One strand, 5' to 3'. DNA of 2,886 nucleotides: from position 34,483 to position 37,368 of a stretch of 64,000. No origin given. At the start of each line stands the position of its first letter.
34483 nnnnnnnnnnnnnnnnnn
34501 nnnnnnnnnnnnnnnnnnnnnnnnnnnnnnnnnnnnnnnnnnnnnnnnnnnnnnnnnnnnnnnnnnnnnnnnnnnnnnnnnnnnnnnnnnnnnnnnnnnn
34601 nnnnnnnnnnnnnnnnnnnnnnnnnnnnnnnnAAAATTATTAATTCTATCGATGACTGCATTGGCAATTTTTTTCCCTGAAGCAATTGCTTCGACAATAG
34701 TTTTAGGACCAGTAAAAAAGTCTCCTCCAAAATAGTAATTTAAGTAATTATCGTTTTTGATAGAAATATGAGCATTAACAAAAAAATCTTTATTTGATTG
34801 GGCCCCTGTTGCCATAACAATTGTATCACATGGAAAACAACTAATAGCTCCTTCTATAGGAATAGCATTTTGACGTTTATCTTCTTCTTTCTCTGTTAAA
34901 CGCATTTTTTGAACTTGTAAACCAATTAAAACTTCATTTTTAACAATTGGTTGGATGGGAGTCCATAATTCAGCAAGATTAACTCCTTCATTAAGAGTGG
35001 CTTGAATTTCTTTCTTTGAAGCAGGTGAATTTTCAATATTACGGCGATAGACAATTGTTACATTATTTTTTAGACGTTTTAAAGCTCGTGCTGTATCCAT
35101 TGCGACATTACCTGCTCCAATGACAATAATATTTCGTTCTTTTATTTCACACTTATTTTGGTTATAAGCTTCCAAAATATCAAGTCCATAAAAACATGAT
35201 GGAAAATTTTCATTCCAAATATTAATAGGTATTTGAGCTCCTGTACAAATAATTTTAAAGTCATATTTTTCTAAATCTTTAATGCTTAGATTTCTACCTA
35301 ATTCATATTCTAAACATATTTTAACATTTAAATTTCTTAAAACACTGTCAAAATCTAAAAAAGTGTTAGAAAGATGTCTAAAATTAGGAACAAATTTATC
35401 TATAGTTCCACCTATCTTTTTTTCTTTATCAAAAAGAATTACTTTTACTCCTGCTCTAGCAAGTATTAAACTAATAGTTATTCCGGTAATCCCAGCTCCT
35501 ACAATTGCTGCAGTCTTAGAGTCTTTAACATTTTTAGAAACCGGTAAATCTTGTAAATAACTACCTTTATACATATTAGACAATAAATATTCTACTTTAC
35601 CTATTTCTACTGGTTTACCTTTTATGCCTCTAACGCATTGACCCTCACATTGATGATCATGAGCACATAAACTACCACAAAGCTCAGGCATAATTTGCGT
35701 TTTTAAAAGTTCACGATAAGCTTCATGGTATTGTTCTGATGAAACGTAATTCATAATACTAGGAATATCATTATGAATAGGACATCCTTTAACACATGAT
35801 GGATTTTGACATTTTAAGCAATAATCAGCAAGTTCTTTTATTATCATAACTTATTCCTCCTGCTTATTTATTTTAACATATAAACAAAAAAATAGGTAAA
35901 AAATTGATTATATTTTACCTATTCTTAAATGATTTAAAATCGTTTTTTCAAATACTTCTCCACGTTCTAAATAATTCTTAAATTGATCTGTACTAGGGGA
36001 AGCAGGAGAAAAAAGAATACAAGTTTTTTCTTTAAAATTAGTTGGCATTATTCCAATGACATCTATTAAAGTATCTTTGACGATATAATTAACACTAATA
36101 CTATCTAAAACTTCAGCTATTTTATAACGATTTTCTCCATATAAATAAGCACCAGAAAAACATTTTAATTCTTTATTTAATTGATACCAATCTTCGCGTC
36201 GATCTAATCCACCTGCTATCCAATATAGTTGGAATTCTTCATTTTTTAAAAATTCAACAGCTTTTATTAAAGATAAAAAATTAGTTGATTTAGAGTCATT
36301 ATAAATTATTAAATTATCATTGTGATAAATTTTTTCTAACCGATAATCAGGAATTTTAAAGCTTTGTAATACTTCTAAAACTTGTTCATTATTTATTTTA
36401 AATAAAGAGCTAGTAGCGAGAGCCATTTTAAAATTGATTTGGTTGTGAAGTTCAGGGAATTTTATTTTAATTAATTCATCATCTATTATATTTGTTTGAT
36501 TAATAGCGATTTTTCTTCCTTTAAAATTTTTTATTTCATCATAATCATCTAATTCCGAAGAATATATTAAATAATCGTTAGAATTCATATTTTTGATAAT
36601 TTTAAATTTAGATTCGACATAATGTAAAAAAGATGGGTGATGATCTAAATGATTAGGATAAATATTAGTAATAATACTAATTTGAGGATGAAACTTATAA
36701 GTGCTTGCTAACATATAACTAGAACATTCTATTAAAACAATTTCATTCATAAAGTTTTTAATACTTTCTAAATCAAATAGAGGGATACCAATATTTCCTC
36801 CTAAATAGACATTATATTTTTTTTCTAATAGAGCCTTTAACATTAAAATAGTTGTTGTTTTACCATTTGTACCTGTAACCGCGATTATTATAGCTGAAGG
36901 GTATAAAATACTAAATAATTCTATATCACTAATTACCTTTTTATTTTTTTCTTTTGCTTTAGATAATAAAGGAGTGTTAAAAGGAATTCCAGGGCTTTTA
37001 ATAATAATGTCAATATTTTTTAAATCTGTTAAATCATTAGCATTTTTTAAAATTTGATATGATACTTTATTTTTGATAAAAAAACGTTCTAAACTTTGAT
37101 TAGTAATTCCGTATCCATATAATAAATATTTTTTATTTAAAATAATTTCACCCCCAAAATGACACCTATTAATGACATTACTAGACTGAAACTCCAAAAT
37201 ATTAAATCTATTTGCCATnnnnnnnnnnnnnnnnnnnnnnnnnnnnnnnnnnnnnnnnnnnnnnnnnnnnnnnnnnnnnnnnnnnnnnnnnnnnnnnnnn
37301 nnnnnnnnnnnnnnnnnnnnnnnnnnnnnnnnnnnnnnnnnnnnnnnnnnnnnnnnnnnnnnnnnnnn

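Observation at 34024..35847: GltD-like FeS flavoprotein fused in one ORF to NaMN adenylyltransferase (NadD), adjacent to nadE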

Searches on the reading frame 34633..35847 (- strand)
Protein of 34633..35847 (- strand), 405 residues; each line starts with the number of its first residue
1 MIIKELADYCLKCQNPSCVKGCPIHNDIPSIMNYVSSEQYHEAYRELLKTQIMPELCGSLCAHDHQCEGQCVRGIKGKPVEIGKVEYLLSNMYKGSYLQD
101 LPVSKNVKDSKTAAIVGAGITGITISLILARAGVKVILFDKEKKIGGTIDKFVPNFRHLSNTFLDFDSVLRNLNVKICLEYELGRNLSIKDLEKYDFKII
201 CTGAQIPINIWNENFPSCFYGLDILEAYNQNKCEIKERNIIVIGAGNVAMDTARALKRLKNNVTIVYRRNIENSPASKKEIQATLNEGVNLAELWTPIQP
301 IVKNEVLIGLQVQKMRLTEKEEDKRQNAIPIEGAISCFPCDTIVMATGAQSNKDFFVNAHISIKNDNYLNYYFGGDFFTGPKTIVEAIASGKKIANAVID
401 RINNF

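Call 12: search_solved_structures(query=window:34633-35847:-, max_evalue=1e-10, show_alignments=1)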
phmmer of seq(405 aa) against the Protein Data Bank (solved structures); distinct sequences matched with E-value up to 1e-10: 12.
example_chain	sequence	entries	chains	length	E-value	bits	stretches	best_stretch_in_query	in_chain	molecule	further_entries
9n5u_A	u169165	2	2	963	3.5e-47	164.6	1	6-396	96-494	NfnA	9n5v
4ylf_B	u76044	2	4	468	6.4e-47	163.7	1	5-397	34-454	Dihydropyrimidine dehydrogenase subunit A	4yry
9bov_A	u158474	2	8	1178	1.2e-46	162.9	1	12-400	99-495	Molybdopterin oxidoreductase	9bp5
5jca_L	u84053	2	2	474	3.1e-45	158.2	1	7-399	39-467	NADH-dependent Ferredoxin:NADP Oxidoreductase (NfnI) subunit alpha | NADH-dependent Ferredoxin:NADP Oxidoreductase subunit alpha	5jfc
5vj7_A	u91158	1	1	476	1e-43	153.2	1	7-399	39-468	Oxidoreductase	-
8oh5_C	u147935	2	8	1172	6.5e-42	147.3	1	11-400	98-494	Formate dehydrogenase-O, major subunit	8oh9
2vdc_G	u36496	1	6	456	1.8e-31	112.8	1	5-350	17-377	GLUTAMATE SYNTHASE [NADPH] SMALL CHAIN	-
6s6s_G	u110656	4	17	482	2.3e-31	112.5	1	5-350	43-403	Glutamate synthase [NADPH] small chain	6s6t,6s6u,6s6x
1gt8_A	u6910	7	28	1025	4.8e-22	81.8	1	8-348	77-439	DIHYDROPYRIMIDINE DEHYDROGENASE | Dihydropyrimidine dehydrogenase [NADP(+)]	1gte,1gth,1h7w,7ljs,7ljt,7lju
1h7x_A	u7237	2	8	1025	4.8e-22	81.8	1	8-348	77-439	DIHYDROPYRIMIDINE DEHYDROGENASE | Dihydropyrimidine dehydrogenase [NADP(+)]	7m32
7m31_A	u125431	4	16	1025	4.8e-22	81.8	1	8-348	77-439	Dihydropyrimidine dehydrogenase [NADP(+)]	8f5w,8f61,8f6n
7mfm_I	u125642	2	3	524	1.7e-20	76.8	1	19-259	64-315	Glutamate synthase (NADPH) small chain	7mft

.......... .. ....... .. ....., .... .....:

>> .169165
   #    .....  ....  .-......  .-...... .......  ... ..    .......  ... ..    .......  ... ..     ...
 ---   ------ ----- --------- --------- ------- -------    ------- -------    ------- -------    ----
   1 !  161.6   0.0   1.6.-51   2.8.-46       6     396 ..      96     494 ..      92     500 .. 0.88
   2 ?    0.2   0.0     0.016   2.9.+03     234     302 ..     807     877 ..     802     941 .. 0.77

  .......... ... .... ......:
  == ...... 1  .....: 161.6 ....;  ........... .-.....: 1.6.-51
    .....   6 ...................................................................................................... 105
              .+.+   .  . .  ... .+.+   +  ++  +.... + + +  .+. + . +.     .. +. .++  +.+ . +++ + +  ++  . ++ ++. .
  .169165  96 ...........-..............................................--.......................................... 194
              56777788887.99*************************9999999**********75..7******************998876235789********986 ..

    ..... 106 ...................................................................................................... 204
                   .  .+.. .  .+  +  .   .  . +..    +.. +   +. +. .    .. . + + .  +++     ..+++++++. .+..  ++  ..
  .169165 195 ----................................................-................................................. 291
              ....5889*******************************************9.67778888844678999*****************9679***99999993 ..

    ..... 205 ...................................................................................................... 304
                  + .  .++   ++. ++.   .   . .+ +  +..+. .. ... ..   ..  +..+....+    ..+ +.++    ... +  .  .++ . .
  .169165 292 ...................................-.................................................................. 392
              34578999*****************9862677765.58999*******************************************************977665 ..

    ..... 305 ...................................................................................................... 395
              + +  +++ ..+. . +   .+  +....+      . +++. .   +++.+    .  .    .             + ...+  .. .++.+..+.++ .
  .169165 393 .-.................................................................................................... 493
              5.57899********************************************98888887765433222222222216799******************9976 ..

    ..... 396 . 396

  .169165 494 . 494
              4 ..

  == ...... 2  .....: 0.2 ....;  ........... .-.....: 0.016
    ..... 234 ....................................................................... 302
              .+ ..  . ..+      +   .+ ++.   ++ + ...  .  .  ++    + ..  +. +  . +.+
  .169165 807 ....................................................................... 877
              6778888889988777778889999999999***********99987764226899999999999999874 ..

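Call 21: search_solved_structures(query=window:34633-35847:-, max_evalue=1e-40, show_alignments=4)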
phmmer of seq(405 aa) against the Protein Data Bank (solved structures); distinct sequences matched with E-value up to 1e-40: 6.
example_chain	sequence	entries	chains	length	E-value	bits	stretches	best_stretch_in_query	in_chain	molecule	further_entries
9n5u_A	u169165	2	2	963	3.5e-47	164.6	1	6-396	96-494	NfnA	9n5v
4ylf_B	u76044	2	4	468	6.4e-47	163.7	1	5-397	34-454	Dihydropyrimidine dehydrogenase subunit A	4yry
9bov_A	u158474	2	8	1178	1.2e-46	162.9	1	12-400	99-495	Molybdopterin oxidoreductase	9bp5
5jca_L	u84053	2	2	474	3.1e-45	158.2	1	7-399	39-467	NADH-dependent Ferredoxin:NADP Oxidoreductase (NfnI) subunit alpha | NADH-dependent Ferredoxin:NADP Oxidoreductase subunit alpha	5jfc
5vj7_A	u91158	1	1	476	1e-43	153.2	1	7-399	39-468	Oxidoreductase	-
8oh5_C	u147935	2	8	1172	6.5e-42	147.3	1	11-400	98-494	Formate dehydrogenase-O, major subunit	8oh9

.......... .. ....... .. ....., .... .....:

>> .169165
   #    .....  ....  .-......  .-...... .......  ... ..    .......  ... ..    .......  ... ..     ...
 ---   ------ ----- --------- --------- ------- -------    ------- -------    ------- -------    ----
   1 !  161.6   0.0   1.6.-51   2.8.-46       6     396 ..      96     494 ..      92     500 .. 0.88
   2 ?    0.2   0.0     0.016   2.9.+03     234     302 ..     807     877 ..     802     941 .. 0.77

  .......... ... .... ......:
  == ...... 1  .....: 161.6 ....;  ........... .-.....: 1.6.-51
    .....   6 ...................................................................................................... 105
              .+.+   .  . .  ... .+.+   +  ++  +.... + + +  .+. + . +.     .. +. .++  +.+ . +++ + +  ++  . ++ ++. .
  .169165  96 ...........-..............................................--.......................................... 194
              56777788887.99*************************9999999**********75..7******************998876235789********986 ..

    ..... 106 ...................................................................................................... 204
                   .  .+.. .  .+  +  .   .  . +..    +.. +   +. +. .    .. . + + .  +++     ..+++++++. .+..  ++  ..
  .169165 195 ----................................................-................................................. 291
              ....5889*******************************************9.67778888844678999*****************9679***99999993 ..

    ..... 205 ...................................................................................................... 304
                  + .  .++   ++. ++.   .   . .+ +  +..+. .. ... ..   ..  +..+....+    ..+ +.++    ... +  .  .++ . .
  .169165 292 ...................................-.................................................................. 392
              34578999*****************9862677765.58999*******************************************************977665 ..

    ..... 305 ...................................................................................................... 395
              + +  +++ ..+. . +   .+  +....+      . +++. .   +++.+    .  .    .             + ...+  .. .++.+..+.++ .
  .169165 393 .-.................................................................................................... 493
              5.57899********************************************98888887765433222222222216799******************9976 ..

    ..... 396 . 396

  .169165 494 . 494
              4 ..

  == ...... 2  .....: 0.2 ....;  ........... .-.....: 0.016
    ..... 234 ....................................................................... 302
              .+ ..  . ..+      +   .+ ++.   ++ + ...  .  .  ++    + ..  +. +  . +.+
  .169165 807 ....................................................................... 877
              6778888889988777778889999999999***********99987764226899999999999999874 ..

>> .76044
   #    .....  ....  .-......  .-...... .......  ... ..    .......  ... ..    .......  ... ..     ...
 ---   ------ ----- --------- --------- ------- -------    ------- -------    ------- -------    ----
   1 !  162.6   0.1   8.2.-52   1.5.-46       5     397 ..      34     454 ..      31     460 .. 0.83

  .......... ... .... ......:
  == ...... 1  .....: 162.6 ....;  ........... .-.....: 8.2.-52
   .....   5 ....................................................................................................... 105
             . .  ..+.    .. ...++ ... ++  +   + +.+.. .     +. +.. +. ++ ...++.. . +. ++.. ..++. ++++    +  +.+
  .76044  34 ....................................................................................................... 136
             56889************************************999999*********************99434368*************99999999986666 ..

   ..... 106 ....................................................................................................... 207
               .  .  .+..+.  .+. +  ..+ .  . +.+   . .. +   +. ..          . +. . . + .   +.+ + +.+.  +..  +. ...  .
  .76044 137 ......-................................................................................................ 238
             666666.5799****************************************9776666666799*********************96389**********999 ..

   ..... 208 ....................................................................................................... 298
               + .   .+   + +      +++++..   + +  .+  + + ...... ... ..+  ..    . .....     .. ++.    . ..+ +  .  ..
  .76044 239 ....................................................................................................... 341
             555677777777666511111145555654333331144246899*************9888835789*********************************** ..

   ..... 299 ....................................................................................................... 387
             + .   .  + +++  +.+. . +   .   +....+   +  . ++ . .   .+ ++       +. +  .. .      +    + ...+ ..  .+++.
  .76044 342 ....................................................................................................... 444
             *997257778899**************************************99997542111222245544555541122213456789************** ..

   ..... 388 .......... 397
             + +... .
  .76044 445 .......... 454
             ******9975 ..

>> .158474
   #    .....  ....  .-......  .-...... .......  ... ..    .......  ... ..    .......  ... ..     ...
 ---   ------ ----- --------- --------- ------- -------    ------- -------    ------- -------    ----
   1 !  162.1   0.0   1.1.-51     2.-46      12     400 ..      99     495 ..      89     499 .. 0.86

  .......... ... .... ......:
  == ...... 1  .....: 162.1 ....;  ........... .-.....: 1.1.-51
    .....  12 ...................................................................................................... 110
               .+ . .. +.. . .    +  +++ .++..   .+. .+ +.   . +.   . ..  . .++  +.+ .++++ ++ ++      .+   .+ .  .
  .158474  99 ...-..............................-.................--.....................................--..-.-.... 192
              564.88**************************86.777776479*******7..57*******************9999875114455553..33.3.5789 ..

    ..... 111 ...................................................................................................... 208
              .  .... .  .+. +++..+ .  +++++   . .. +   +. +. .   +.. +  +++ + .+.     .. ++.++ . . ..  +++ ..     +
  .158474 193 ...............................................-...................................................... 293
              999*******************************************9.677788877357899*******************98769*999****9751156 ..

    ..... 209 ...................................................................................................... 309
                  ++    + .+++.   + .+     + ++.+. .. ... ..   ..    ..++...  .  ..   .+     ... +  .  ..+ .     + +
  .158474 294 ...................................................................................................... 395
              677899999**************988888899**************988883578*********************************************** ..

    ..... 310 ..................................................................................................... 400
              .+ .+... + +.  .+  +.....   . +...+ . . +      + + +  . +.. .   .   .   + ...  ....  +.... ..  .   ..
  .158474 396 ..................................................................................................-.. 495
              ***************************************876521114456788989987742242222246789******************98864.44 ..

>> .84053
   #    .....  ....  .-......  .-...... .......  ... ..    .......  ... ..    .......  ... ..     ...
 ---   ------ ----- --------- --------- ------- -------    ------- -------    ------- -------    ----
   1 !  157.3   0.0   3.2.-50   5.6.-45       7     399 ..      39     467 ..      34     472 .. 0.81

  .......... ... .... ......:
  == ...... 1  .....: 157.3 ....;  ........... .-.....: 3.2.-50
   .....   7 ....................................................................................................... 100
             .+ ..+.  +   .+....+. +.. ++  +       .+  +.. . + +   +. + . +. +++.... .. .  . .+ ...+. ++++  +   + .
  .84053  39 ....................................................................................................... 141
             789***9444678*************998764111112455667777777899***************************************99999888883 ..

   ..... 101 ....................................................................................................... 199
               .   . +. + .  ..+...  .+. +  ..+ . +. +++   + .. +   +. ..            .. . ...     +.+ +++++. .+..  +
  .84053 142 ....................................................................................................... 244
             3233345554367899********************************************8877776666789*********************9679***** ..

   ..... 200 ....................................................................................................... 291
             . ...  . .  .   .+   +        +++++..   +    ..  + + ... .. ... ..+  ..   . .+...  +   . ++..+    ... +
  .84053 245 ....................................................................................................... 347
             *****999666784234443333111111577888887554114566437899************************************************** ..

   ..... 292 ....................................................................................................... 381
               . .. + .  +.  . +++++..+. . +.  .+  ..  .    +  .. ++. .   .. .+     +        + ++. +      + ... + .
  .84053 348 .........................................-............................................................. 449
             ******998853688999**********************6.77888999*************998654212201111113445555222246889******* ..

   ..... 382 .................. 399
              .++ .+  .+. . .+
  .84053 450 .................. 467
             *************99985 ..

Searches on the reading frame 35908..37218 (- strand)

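Call 3: search_protein_families(library=pfam, proteins=[window:35908-37218:-], max_evalue=0.01)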
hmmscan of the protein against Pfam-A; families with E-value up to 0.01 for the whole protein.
window:35908-37218:- (436 aa): 2 families
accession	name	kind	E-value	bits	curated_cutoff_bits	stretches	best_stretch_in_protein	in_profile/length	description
PF08245.18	Mur_ligase_M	-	1.8e-19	70.9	24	1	114-230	1-132/200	Mur ligase middle domain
PF21799.2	MurD-like_N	-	2.9e-05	24.7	27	1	64-96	55-87/88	Mur ligase MurD-like, N-terminal domain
